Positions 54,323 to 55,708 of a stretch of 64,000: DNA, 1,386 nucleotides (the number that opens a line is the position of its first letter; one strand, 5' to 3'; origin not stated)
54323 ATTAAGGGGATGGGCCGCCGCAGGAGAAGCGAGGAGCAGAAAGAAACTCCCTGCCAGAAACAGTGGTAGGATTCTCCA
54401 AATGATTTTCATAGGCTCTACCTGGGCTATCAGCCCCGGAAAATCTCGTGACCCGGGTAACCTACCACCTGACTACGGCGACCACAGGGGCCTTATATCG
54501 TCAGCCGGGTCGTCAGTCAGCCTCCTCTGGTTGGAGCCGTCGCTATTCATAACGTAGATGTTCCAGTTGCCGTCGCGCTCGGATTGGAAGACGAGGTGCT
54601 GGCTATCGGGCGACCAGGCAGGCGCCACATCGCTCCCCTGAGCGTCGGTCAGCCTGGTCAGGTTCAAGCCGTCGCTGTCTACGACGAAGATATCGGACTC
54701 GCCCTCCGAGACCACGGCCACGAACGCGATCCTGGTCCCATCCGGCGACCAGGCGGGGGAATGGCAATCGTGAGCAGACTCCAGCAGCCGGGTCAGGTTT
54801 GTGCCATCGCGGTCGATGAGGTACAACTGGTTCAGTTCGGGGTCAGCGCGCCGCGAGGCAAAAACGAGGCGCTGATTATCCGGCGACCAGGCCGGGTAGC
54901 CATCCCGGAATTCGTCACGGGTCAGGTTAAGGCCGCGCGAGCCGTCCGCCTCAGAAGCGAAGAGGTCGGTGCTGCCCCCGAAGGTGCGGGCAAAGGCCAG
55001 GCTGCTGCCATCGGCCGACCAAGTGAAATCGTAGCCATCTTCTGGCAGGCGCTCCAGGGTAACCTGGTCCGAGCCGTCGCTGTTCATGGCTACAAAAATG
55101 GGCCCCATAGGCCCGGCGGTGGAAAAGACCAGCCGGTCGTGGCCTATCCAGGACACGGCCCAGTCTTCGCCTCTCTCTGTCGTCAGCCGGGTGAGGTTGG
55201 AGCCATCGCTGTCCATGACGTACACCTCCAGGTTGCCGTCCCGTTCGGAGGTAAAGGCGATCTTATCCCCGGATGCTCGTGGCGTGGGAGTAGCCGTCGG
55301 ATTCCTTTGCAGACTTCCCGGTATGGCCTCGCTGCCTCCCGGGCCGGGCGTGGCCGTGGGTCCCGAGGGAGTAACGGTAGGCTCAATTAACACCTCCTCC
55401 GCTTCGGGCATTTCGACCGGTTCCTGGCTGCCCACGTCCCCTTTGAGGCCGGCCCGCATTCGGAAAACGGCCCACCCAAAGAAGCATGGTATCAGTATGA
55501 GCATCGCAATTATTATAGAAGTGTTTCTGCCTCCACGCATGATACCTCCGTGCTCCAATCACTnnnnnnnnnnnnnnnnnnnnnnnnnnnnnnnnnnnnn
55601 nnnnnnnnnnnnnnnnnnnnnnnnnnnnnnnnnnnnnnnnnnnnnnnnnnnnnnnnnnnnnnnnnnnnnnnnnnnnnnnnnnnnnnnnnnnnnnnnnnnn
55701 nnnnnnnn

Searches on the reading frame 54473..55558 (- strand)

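Call 72: search_protein_families(library=pfam, proteins=[window:54473-55558:-], max_evalue=0.00001)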
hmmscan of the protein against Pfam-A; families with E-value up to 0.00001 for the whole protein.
window:54473-55558:- (361 aa): 3 families
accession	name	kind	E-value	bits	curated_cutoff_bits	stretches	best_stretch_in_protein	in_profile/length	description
PF07676.18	PD40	-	1.4e-42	143.3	20.9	3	300-336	1-38/38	WD40-like Beta Propeller Repeat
PF00930.27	DPPIV_N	-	9e-14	51.4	22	0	289-355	24-86/354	Dipeptidyl peptidase IV (DPP IV) N-terminal region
PF14583.12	Pectate_lyase22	-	4.8e-09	35.8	30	0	220-301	191-275/386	Oligogalacturonate lyase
